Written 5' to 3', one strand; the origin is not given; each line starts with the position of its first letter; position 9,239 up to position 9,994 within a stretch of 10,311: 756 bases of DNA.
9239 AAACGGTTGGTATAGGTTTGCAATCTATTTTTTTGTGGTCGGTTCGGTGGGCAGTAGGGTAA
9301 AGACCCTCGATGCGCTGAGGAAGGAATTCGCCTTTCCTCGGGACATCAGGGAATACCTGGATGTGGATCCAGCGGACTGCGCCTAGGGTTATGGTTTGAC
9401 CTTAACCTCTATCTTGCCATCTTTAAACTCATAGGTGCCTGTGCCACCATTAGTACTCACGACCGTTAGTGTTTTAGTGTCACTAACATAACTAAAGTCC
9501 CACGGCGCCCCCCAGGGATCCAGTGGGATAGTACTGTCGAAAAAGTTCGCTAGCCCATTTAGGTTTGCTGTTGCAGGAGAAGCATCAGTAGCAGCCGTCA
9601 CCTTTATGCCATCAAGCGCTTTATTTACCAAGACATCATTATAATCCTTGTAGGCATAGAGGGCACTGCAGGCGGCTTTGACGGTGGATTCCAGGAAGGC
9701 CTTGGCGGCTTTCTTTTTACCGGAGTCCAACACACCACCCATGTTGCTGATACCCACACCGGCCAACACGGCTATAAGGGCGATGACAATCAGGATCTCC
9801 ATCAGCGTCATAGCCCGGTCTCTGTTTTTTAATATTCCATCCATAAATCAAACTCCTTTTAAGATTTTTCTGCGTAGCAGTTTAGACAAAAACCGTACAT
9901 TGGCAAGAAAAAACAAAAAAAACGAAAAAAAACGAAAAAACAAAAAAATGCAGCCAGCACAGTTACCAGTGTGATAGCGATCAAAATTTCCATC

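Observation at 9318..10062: Exact copy of the priA 3' end repeated 681 bp downstream, each copy immediately 3' of a pseudopilin gene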

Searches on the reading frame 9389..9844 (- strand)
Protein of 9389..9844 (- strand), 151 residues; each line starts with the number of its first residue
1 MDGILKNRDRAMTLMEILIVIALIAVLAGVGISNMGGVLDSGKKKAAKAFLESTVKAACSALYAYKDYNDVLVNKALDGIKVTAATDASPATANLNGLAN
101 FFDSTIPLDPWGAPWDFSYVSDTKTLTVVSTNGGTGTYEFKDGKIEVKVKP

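Call 7: find_encoding_contigs(protein=window:9389-9844:-, flank=10000, max_places=10)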
Protein window:9389-9844:- (151 aa): no gene with exactly this product is on record in the collection.

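Call 9: search_protein_families(library=pfam, proteins=[window:9389-9844:-])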
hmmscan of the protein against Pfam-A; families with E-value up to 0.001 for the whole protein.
window:9389-9844:- (151 aa): 1 family
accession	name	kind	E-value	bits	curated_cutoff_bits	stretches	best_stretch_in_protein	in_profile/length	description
PF07963.17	N_methyl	-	1.4e-05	24.9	21.2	1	7-30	2-25/27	Prokaryotic N-terminal methylation motif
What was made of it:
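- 9389..9844 (-): Pilin A: a GspG-like prepilin (151 aa). The leader is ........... and the mature N-terminus is MTLME..., with Glu at +5. Pfam N_methyl, 24.9 bits, above cut-off (call 9).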

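Call 21: find_homologous_proteins(query=window:9389-9844:-)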
Query window:9389-9844:- (151 aa): 10 proteins with E <= 0.001 among 116 candidates.
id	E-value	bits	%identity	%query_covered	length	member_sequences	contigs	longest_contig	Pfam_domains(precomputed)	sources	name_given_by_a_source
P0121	9.6e-92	322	100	100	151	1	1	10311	-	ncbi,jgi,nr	ncbi:MAG: type II secretion system GspH family protein [Puniceicoccales bacterium]|jgi:prepilin-type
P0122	2.3e-54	201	70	97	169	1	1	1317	-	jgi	jgi:prepilin-type N-terminal cleavage/methylation domain-containing protein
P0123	1.6e-31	127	58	91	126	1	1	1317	-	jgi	jgi:type II secretory pathway pseudopilin PulG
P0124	8.8e-13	66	37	99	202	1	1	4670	-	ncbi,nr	ncbi:MAG: prepilin-type N-terminal cleavage/methylation domain-containing protein, partial [Puniceic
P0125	1.4e-11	62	39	89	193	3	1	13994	-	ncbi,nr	ncbi:MAG: hypothetical protein LBH49_03865 [Puniceicoccales bacterium]|nr:hypothetical protein [Puni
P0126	5.1e-7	48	36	75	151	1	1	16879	PF07963.18,PF08334.17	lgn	-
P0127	1.5e-6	46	36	75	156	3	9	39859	PF07963.18,PF22434.2,PF08334.17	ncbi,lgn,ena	-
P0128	1.6e-6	46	37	74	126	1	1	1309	PF22434.2,PF08334.17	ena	-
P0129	4.1e-6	45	36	75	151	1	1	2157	PF07963.18,PF08334.17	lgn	-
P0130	3.0e-5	42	34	76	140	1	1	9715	PF07963.18,PF08334.17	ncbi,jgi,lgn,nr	ncbi:MAG: type II secretion system major pseudopilin GspG [Verrucomicrobia bacterium]|jgi:general se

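Call 22: find_encoding_contigs(protein=P0122, flank=10000)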
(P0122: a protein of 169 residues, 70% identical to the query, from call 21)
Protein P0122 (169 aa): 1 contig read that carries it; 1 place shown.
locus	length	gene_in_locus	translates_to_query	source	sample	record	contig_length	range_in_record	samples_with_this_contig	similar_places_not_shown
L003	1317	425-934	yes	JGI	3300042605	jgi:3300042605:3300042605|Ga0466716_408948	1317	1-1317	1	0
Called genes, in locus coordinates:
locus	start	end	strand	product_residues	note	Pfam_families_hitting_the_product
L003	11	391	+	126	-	-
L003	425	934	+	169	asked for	-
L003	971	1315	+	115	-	?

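Call 23: find_encoding_contigs(protein=P0121, flank=10000)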
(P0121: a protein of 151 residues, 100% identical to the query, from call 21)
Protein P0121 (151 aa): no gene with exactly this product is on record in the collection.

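Call 36: find_homologous_proteins(query=L003:971-1315:+, max_evalue=0.01)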
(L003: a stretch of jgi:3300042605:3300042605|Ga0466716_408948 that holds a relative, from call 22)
Query L003:971-1315:+ (115 aa): 7 proteins with E <= 0.01 among 28 candidates.
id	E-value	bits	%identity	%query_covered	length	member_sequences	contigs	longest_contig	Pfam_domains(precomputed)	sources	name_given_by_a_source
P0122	1.2e-24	104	97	52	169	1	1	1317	-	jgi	jgi:prepilin-type N-terminal cleavage/methylation domain-containing protein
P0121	2.4e-24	103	95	52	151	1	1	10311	-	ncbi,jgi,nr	ncbi:MAG: type II secretion system GspH family protein [Puniceicoccales bacterium]|jgi:prepilin-type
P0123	1.4e-17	81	98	43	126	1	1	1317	-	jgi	jgi:type II secretory pathway pseudopilin PulG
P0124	2.8e-14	71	67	53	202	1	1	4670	-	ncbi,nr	ncbi:MAG: prepilin-type N-terminal cleavage/methylation domain-containing protein, partial [Puniceic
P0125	1.5e-8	52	54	51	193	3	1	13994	-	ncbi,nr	ncbi:MAG: hypothetical protein LBH49_03865 [Puniceicoccales bacterium]|nr:hypothetical protein [Puni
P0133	4.0e-4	38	50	45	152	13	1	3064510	PF07963.18,PF22434.2,PF08334.17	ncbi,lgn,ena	-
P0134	1.2e-3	37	50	47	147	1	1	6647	PF07963.18,PF22434.2,PF08334.17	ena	-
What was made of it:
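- Tried and rejected: A protein search using the L003 ORF that reads through the junction and tail copy found no further junction-bearing ORFs (call 36).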

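Call 38: find_encoding_contigs(protein=P0125, flank=7000, max_places=3)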
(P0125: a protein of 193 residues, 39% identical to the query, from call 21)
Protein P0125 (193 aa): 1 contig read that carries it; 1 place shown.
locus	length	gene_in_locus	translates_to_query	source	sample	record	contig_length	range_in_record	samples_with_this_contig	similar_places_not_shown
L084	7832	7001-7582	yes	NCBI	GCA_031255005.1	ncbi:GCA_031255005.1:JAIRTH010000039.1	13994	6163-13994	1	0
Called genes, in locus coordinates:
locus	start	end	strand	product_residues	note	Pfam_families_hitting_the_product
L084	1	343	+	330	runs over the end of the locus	PF00698:Acyl_transf_1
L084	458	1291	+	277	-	PF01699:Na_Ca_ex (faint)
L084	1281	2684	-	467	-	PF00071:Ras (faint), PF00350:Dynamin_N (faint), PF01926:MMR_HSR1, PF02421:FeoB_N, PF01926:MMR_HSR1, PF02421:FeoB_N, PF00009:GTP_EFTU, PF14714:KH_dom-like, +3 more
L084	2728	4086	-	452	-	PF00289:Biotin_carb_N, PF08443:RimK (faint), PF02222:ATP-grasp (weak), PF02786:CPSase_L_D2, PF07478:Dala_Dala_lig_C, PF02785:Biotin_carb_C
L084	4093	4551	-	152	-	PF25984:BSH_YknX (faint), PF00364:Biotin_lipoyl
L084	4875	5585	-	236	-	-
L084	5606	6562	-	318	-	-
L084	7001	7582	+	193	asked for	-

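Call 45: search_protein_families(library=ncbifam, proteins=[P0121, P0122, P0123, P0124, P0125], max_evalue=0.1)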
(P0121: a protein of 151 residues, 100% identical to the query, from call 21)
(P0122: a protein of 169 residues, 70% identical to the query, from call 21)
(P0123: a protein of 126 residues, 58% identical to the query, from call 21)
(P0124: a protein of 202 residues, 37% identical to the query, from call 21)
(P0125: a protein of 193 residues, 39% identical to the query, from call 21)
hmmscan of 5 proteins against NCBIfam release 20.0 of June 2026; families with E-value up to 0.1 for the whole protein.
P0121 (151 aa): 9 families
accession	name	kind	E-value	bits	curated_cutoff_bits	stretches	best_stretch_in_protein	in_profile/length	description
TIGR01710.1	typeII_sec_gspG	equivalog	4.8e-09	36.3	88.85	1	11-131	2-115/134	type II secretion system major pseudopilin GspG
NF041775.1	typeIV_PilA_Myxo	equivalog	1.3e-05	25.3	400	1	6-70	7-70/214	type IV pilin protein PilA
TIGR02596.1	TIGR02596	subfamily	4.8e-05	23.5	70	1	13-64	2-51/196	Verru_Chthon cassette protein D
TIGR02532.1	IV_pilin_GFxxxE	domain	5.2e-05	22.9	16.3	1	10-31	2-23/24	prepilin-type N-terminal cleavage/methylation domain-containing protein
NF007862.0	PRK10574.1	equivalog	0.00026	21.1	138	1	8-39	3-34/145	prepilin peptidase-dependent pilin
NF040999.1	pilin_ComGC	equivalog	0.0059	16.8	75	1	10-57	2-48/84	competence type IV pilus major pilin ComGC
TIGR01708.2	typeII_sec_gspH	equivalog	0.0068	16.4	80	1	13-49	5-42/169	type II secretion system minor pseudopilin GspH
NF007800.0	PRK10506.1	equivalog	0.016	15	158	1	7-34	6-33/163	prepilin peptidase-dependent protein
NF047827.1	T3SSXpsH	equivalog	0.044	13.6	160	1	11-48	2-39/145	type II secretion system protein XpsH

P0122 (169 aa): 9 families
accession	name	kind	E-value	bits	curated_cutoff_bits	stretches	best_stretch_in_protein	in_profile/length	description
NF041775.1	typeIV_PilA_Myxo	equivalog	9.3e-06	25.8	400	1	6-68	7-69/214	type IV pilin protein PilA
TIGR01710.1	typeII_sec_gspG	equivalog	5.3e-05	23.3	88.85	1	11-56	2-47/134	type II secretion system major pseudopilin GspG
TIGR02596.1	TIGR02596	subfamily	6.6e-05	23.1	70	1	13-59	2-49/196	Verru_Chthon cassette protein D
TIGR02532.1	IV_pilin_GFxxxE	domain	6.8e-05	22.6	16.3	1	10-31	2-23/24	prepilin-type N-terminal cleavage/methylation domain-containing protein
NF007862.0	PRK10574.1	equivalog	0.0002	21.5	138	1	8-39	3-34/145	prepilin peptidase-dependent pilin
NF040999.1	pilin_ComGC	equivalog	0.0054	16.9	75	1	10-57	2-48/84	competence type IV pilus major pilin ComGC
TIGR01708.2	typeII_sec_gspH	equivalog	0.0075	16.3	80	1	13-50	5-43/169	type II secretion system minor pseudopilin GspH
NF047827.1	T3SSXpsH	equivalog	0.018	14.8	160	1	11-47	2-38/145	type II secretion system protein XpsH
NF007800.0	PRK10506.1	equivalog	0.019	14.8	158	1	7-34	6-33/163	prepilin peptidase-dependent protein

P0123 (126 aa): 8 families
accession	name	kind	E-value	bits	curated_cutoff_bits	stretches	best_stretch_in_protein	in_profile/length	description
TIGR02596.1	TIGR02596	subfamily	4.3e-05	23.7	70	1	2-50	2-51/196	Verru_Chthon cassette protein D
TIGR01710.1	typeII_sec_gspG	equivalog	0.00031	20.8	88.85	1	2-51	4-52/134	type II secretion system major pseudopilin GspG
NF041775.1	typeIV_PilA_Myxo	equivalog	0.0031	17.5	400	1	2-57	14-68/214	type IV pilin protein PilA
NF007862.0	PRK10574.1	equivalog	0.0036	17.4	138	1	2-27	8-33/145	prepilin peptidase-dependent pilin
NF040999.1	pilin_ComGC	equivalog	0.0047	17.1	75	1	2-55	5-57/84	competence type IV pilus major pilin ComGC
TIGR01708.2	typeII_sec_gspH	equivalog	0.0058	16.6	80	1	2-40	5-44/169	type II secretion system minor pseudopilin GspH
TIGR02532.1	IV_pilin_GFxxxE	domain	0.011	15.6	16.3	1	1-20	4-23/24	prepilin-type N-terminal cleavage/methylation domain-containing protein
NF047827.1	T3SSXpsH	equivalog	0.063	13.1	160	1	1-32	3-34/145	type II secretion system protein XpsH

P0124 (202 aa): 11 families
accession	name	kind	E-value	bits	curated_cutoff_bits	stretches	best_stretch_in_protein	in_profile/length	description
TIGR02596.1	TIGR02596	subfamily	1.9e-05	24.9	70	1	69-122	2-55/196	Verru_Chthon cassette protein D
NF041775.1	typeIV_PilA_Myxo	equivalog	0.00037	20.5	400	1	64-105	9-50/214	type IV pilin protein PilA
TIGR02532.1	IV_pilin_GFxxxE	domain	0.0011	18.7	16.3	1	66-86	2-22/24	prepilin-type N-terminal cleavage/methylation domain-containing protein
TIGR01708.2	typeII_sec_gspH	equivalog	0.0017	18.4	80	1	69-106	5-43/169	type II secretion system minor pseudopilin GspH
NF007862.0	PRK10574.1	equivalog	0.0025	17.9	138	1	64-89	3-28/145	prepilin peptidase-dependent pilin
NF047827.1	T3SSXpsH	equivalog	0.0079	16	160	1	67-105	2-40/145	type II secretion system protein XpsH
TIGR01710.1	typeII_sec_gspG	equivalog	0.01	15.9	88.85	1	67-105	2-40/134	type II secretion system major pseudopilin GspG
NF041013.1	T4P_ComGE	equivalog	0.054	13.6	49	1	63-100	1-38/83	competence type IV pilus minor pilin ComGE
NF040999.1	pilin_ComGC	equivalog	0.063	13.5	75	0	67-91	3-27/84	competence type IV pilus major pilin ComGC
NF045872.1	urea_MBA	equivalog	0.063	13.3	305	1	62-108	6-54/147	multiple banded antigen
NF045871.1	MBA_Nterm_para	domain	0.071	12.9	55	1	62-125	4-60/132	MBA family surface membrane protein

P0125 (193 aa): 8 families
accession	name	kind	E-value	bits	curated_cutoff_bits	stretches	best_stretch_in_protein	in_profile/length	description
TIGR02596.1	TIGR02596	subfamily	1.4e-05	25.3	70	1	66-113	2-49/196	Verru_Chthon cassette protein D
TIGR01710.1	typeII_sec_gspG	equivalog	0.0026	17.8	88.85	1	65-112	3-49/134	type II secretion system major pseudopilin GspG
TIGR02532.1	IV_pilin_GFxxxE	domain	0.004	17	16.3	1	64-83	3-22/24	prepilin-type N-terminal cleavage/methylation domain-containing protein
TIGR01708.2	typeII_sec_gspH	equivalog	0.0046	17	80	1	66-98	5-37/169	type II secretion system minor pseudopilin GspH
NF041775.1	typeIV_PilA_Myxo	equivalog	0.0061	16.6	400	1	64-106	12-54/214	type IV pilin protein PilA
NF007862.0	PRK10574.1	equivalog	0.016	15.3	138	1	63-87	5-29/145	prepilin peptidase-dependent pilin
NF047827.1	T3SSXpsH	equivalog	0.032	14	160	1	65-92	3-30/145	type II secretion system protein XpsH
NF040999.1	pilin_ComGC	equivalog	0.035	14.3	75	1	63-89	2-28/84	competence type IV pilus major pilin ComGC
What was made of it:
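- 9389..9844 (-): The best NCBIfam hit is GspG TIGR01710 at 36 bits, below its cut-off (call 45).
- On GspG major pseudopilin (TIGR01710): TIGR02532 at 22.9 bits, above 16.3 (call 45). 36.3 bits against a cut-off of 88.85 (call 45).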

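Call 46: search_solved_structures(query=P0121, max_evalue=1)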
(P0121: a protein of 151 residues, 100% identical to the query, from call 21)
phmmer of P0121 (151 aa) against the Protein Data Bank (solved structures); distinct sequences matched with E-value up to 1: 16.
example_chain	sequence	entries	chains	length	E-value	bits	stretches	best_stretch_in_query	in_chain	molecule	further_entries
5wda_A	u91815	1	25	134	0.00025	24.2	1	13-117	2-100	General secretion pathway protein G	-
9egp_A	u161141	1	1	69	0.0029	20.8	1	7-57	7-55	Geopilin domain 1 protein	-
6xxd_A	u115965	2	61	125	0.0085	19.3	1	13-76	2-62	PilA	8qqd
7tgg_A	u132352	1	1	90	0.011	18.8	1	5-62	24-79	Geopilin domain 1 protein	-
8pfb_G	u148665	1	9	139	0.062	16.5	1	13-100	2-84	Type IV pilin PilE1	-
2m7g_A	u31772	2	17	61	0.076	16.2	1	13-62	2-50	Geopilin domain 1 protein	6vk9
8tj2_C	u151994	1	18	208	0.076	16.2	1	13-70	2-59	Type IV major pilin protein PilA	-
3gn9_A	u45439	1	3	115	0.15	15.3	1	43-134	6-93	Type II secretory pathway, pseudopilin EpsG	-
9kls_A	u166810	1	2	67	0.18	14.9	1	68-129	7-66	Protein LG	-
9laa_A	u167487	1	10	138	0.21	14.8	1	8-128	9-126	Type IV pilin protein PilA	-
9klt_A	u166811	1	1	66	0.28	14.4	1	68-129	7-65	Protein LG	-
2kep_A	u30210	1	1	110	0.28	14.3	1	51-118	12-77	General secretion pathway protein G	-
3fu1_A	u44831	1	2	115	0.29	14.3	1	43-134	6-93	General secretion pathway protein G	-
8s6k_A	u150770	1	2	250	0.36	14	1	69-137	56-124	ScFv-G2D11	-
9kl7_A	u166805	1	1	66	0.38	13.9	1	68-129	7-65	Protein LG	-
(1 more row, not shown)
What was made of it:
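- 9389..9844 (-): PDB 5wda GspG, E = 2.5e-4 (call 46).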
